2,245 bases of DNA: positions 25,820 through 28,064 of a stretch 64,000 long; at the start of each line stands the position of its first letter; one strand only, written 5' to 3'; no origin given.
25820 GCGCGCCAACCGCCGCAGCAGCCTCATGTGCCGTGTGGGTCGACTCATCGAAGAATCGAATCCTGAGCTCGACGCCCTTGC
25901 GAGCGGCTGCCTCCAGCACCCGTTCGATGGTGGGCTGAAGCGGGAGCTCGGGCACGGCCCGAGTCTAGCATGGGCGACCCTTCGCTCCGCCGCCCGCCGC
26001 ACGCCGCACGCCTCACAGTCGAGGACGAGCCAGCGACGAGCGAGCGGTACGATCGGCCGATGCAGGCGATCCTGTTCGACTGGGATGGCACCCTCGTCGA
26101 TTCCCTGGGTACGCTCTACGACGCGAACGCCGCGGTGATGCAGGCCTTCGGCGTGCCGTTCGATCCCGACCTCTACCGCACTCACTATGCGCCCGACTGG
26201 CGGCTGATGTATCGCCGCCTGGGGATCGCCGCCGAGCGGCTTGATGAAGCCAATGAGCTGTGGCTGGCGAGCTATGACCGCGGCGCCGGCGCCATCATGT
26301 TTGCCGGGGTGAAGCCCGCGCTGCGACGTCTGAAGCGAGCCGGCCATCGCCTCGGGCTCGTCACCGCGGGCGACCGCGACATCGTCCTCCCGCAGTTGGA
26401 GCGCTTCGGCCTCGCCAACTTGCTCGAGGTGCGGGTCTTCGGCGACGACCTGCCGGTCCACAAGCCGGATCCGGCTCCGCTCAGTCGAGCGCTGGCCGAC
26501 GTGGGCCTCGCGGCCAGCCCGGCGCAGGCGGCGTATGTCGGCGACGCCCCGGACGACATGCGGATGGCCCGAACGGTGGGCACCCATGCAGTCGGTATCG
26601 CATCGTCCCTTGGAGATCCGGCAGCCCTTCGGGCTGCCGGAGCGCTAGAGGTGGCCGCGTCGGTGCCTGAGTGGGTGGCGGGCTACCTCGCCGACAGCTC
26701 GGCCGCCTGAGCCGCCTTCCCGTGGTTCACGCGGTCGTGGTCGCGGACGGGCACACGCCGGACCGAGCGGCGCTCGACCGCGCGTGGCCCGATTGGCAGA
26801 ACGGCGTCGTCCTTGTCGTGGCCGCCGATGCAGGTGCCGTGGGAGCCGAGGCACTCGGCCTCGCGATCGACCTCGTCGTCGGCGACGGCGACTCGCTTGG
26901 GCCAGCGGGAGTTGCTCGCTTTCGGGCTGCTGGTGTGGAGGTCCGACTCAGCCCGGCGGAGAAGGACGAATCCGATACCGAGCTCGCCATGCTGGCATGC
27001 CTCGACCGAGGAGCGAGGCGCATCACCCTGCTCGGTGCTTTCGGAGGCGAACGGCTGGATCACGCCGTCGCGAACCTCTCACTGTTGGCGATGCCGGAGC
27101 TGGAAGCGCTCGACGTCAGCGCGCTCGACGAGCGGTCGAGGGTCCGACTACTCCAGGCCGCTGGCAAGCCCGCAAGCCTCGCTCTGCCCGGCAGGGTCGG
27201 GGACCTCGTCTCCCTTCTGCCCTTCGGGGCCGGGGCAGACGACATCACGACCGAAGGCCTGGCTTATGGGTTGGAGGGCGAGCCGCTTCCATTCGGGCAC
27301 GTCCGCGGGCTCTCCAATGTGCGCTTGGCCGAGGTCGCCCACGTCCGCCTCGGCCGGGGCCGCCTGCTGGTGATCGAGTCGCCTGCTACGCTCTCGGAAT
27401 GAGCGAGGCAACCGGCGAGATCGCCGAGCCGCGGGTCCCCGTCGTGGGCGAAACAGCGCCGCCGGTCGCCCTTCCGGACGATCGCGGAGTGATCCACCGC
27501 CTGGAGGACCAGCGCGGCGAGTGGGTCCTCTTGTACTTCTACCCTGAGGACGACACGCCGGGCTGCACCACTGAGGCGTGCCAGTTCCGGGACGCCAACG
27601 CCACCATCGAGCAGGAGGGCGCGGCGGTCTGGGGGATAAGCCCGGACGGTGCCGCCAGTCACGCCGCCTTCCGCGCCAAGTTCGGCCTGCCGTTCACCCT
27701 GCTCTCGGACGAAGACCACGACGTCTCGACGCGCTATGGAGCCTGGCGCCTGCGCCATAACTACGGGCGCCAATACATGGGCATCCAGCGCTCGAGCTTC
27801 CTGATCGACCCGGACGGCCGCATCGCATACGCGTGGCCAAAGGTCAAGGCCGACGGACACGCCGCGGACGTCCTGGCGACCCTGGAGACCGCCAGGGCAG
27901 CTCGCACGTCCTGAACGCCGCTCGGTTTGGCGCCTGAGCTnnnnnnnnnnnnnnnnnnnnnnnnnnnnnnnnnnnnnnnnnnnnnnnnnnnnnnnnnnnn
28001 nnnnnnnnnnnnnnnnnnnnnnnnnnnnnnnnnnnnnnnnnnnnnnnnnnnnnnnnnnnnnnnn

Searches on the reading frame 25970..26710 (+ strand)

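Call 25: search_protein_families(library=pfam, proteins=[window:25970-26710:+], max_evalue=0.001)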
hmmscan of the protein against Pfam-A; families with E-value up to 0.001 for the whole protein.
window:25970-26710:+ (246 aa): 4 families
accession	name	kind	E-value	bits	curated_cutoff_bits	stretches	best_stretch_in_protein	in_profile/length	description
PF13419.12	HAD_2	-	3.1e-27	96.3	23.8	1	34-209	1-177/178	Haloacid dehalogenase-like hydrolase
PF00702.32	Hydrolase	-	2e-23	84.2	26.4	1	31-204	1-191/191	haloacid dehalogenase-like hydrolase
PF12710.13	HAD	-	9e-15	56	27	1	34-201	1-189/189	haloacid dehalogenase-like hydrolase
PF13242.12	Hydrolase_like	-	4e-07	30.3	22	1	164-232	3-64/75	HAD-hyrolase-like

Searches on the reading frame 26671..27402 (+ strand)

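Call 25: search_protein_families(library=pfam, proteins=[window:26671-27402:+], max_evalue=0.001)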
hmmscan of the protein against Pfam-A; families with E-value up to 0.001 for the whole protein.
window:26671-27402:+ (243 aa): 2 families
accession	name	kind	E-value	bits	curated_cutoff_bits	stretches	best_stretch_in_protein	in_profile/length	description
PF04263.21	TPK_catalytic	-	7.6e-20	71.4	30.7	1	47-141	9-103/113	Thiamin pyrophosphokinase, catalytic domain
PF04265.19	TPK_B1_binding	-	2.1e-08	34.1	22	1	177-229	11-64/67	Thiamin pyrophosphokinase, vitamin B1 binding domain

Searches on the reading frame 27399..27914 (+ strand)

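Call 25: search_protein_families(library=pfam, proteins=[window:27399-27914:+], max_evalue=0.001)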
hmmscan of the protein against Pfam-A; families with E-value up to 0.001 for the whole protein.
window:27399-27914:+ (171 aa): 2 families
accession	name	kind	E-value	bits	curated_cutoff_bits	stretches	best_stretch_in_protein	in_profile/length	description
PF00578.27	AhpC-TSA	-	7.1e-37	126.6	26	1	16-144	1-123/124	AhpC/TSA family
PF08534.16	Redoxin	-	5.8e-16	59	26.6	1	16-145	2-131/148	Redoxin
